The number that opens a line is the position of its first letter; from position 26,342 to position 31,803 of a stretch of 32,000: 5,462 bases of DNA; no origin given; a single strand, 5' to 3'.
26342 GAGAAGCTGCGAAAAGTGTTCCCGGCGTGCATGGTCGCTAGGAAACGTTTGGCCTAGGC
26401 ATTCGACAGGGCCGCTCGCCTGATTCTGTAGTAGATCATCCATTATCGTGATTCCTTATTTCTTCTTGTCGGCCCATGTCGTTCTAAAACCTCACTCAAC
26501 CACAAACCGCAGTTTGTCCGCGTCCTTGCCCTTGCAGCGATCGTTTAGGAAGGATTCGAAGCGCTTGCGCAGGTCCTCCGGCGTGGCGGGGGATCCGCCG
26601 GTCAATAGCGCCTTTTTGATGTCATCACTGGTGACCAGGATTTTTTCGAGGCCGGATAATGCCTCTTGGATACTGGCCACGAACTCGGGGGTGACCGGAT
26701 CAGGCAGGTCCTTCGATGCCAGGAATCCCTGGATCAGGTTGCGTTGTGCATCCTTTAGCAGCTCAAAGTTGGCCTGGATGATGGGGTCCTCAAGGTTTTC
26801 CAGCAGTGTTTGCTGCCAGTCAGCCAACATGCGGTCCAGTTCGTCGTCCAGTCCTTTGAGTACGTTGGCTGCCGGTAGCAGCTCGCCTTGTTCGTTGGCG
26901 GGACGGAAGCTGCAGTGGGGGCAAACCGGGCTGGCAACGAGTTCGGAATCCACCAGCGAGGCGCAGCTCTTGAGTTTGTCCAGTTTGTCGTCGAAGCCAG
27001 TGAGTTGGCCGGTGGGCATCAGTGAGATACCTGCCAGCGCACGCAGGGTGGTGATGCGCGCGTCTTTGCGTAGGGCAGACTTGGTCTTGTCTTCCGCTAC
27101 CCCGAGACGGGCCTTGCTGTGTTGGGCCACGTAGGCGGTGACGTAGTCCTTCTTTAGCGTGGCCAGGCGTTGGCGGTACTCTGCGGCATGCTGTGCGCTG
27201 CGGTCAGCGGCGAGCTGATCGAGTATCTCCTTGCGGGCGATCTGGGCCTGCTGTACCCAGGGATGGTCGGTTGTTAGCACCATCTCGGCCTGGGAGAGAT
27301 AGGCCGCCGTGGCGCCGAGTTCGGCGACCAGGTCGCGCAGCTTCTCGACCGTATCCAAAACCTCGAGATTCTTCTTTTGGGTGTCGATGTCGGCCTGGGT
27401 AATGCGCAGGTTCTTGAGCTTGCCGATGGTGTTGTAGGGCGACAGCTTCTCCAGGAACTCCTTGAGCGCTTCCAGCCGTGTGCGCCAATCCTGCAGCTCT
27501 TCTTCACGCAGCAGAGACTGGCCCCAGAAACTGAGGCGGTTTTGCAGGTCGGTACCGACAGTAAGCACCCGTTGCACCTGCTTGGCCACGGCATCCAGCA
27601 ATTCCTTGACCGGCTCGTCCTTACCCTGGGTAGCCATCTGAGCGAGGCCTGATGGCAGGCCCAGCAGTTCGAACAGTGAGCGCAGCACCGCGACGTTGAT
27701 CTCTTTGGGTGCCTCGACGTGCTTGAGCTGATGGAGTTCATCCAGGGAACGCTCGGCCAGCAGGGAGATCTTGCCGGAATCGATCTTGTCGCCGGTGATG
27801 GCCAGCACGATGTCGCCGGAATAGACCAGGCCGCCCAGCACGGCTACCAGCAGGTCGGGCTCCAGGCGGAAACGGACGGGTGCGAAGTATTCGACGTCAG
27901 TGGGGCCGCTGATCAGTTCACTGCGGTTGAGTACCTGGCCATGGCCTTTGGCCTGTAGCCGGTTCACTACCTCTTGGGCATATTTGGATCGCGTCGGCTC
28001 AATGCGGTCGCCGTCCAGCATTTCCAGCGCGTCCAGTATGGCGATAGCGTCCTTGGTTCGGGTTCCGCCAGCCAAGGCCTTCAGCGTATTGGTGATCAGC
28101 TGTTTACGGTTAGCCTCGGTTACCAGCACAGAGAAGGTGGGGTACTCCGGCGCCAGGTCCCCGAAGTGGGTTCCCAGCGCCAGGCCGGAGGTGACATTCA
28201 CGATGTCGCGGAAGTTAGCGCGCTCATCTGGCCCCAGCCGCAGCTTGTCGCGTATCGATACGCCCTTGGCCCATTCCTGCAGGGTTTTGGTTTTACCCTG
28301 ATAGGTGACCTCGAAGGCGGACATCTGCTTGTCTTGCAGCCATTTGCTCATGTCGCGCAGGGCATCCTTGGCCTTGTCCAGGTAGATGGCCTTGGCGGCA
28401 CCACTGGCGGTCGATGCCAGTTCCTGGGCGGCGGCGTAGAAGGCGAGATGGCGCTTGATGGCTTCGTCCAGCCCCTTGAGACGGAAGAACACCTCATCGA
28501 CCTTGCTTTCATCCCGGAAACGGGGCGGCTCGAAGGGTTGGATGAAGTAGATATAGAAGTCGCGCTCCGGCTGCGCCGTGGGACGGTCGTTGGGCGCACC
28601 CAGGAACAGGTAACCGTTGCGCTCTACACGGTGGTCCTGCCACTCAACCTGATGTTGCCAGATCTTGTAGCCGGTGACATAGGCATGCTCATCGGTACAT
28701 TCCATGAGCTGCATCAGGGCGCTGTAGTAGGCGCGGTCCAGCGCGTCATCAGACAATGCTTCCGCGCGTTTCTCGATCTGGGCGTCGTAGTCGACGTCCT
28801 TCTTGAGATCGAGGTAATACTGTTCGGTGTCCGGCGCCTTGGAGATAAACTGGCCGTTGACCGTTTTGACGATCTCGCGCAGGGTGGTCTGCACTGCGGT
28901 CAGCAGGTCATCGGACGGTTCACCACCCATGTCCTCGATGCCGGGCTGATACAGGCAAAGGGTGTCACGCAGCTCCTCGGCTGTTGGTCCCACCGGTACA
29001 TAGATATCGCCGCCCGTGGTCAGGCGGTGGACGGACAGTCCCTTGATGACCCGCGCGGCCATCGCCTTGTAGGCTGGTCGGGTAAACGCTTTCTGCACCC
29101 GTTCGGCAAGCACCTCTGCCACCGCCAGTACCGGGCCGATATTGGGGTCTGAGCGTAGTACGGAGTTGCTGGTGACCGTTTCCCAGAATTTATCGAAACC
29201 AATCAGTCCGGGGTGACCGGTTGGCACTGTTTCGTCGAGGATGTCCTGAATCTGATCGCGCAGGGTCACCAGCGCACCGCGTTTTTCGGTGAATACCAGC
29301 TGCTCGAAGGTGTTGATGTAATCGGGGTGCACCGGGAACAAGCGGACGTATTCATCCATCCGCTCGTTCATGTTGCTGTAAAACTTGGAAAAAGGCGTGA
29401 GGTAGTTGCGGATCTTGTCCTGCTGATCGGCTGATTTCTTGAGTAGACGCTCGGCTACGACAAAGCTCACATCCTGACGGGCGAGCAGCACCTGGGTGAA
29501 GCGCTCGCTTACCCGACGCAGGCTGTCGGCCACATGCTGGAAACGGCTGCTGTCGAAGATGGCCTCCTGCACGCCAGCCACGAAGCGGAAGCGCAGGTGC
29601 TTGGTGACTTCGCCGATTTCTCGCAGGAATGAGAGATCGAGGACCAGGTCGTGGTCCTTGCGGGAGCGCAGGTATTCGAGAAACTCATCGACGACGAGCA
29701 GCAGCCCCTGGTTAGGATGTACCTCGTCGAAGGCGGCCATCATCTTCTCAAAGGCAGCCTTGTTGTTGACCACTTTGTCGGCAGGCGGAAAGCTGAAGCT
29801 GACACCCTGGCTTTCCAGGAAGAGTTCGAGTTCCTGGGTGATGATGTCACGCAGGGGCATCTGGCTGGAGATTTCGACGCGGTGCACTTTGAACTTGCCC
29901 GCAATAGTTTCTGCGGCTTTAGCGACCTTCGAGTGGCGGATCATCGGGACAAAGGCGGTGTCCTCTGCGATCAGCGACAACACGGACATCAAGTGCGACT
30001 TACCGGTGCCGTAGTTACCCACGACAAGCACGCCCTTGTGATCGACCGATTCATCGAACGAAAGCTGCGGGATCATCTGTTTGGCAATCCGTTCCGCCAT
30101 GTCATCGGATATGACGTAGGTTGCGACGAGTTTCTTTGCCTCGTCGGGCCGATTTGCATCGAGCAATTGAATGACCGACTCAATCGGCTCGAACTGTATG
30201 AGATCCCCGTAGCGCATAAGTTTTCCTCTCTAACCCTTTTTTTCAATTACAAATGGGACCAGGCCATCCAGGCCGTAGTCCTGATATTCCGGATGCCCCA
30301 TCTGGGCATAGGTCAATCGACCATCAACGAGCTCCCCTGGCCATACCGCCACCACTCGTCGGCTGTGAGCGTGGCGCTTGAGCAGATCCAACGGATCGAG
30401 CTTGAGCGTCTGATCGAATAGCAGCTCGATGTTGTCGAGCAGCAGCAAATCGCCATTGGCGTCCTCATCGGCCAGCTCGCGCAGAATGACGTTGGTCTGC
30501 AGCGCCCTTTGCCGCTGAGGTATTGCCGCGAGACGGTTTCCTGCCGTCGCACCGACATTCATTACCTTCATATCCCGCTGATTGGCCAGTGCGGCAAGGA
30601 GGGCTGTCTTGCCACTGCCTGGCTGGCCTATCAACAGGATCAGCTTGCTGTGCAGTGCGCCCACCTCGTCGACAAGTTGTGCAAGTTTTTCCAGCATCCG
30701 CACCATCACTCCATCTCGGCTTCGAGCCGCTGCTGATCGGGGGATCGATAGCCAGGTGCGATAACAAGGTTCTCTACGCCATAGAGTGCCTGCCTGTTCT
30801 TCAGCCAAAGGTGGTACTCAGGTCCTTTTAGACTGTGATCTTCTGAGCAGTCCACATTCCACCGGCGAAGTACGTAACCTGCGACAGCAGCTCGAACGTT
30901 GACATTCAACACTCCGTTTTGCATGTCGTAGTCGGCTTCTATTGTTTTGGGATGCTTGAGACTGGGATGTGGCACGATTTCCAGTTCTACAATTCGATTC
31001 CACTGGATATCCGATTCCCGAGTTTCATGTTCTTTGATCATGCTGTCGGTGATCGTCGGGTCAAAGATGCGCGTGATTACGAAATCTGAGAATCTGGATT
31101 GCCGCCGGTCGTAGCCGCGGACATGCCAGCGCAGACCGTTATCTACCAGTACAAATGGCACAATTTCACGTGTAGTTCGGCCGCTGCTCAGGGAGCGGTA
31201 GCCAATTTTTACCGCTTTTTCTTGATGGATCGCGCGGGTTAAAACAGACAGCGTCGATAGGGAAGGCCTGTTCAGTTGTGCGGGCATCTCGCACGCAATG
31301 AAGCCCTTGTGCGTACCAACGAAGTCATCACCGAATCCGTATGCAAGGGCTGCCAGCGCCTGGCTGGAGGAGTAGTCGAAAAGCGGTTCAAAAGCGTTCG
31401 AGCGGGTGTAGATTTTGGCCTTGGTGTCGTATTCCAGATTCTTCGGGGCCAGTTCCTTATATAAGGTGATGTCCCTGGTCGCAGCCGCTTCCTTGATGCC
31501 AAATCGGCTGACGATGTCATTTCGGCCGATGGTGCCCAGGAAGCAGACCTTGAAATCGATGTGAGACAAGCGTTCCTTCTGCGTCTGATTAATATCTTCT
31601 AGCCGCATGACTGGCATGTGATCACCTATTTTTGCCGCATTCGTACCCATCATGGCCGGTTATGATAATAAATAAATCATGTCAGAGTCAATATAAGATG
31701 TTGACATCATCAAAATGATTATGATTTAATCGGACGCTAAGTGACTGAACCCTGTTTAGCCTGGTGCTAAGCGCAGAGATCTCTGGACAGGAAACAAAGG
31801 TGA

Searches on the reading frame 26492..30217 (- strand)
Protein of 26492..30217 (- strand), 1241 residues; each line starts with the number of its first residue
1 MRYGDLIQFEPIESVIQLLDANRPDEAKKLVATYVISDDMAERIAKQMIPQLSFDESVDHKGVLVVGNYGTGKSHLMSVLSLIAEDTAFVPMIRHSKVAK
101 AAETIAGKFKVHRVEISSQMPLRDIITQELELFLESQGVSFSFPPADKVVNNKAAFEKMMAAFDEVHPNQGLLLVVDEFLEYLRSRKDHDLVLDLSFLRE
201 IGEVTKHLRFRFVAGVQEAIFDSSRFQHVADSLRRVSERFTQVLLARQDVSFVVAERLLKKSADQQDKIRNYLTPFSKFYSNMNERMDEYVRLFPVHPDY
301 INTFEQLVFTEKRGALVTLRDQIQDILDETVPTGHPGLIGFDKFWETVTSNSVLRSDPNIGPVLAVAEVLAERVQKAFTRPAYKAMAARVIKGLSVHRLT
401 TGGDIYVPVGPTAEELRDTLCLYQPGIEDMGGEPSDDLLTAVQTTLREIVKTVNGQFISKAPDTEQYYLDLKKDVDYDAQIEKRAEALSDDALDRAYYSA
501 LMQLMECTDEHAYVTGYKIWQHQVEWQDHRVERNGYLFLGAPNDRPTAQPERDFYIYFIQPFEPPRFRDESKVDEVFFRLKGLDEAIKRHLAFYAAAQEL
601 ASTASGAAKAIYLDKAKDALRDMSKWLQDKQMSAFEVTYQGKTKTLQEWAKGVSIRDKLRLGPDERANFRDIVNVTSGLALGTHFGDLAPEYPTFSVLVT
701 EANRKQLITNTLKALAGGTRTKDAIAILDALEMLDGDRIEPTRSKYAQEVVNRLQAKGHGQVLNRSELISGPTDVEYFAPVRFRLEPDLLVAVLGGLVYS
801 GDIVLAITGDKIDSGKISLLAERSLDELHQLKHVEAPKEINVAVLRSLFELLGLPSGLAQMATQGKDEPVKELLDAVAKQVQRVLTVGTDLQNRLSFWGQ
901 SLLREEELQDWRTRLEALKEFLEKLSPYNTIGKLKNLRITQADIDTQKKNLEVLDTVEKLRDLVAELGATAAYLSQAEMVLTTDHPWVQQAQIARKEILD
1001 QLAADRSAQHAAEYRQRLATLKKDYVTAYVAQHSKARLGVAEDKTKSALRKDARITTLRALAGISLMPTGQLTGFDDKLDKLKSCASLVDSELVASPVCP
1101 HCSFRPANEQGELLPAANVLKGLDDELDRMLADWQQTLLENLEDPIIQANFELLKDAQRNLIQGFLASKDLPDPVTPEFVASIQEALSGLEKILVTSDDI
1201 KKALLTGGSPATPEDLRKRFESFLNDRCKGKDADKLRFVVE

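Call 6: search_protein_families(library=padloc, proteins=[window:26492-30217:-], max_evalue=0.01)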
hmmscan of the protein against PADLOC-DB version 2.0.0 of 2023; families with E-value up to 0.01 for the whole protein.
window:26492-30217:- (1241 aa): 10 families
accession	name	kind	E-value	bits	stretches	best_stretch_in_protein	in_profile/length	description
PDLC02482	BrxC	-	0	1805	1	1-1241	1-1231/1231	BrxC-PglY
PDLC02487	BrxC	-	3.2e-82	274.9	1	1-1222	1-1188/1215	BrxC-PglY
PDLC02471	BrxC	-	1.5e-06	24.6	0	33-88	35-91/1190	BrxC-PglY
PDLC02489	BrxC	-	2.2e-05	20.7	0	172-273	260-353/1146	BrxC-PglY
PDLC02479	BrxC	-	4.2e-05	20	1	11-89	14-86/1172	BrxC-PglY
PDLC02488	BrxC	-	4.3e-05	19.7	1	16-89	22-93/1240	BrxC-PglY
PDLC02493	BrxC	-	0.00028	17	0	12-83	16-83/1215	BrxC-PglY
PDLC02776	SspC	-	0.0063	12.3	0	45-204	16-154/1039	SspC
PDLC02490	BrxC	-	0.0077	12.3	0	33-81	27-75/1133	BrxC-PglY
PDLC02491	BrxC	-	0.0085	12.3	0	57-109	69-118/794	BrxC-PglY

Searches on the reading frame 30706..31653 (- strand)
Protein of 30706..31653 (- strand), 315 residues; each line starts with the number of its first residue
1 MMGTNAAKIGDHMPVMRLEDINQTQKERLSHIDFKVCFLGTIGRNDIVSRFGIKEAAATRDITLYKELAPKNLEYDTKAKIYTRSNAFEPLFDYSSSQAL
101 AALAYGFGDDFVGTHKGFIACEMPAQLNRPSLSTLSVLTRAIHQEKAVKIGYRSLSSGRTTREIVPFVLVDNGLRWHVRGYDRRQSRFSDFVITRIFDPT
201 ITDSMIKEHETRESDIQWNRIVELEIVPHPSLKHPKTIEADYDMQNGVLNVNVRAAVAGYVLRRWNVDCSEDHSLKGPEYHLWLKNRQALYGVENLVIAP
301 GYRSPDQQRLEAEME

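Call 6: search_protein_families(library=padloc, proteins=[window:30706-31653:-], max_evalue=0.01)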
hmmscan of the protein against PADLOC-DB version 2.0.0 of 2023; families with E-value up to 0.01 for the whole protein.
window:30706-31653:- (315 aa): 2 families
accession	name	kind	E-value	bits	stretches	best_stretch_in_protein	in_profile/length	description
PDLC01457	WYL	-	1.3e-17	62.2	1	122-299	114-225/229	"CAS-I,CAS-II,CAS-III,CAS-IV,CAS-V,CAS-VI; associated_signaling"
PDLC01652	WYL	-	6.7e-10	37.5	1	133-265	18-114/162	"CAS-I,CAS-II,CAS-III,CAS-IV,CAS-V,CAS-VI; associated_signaling"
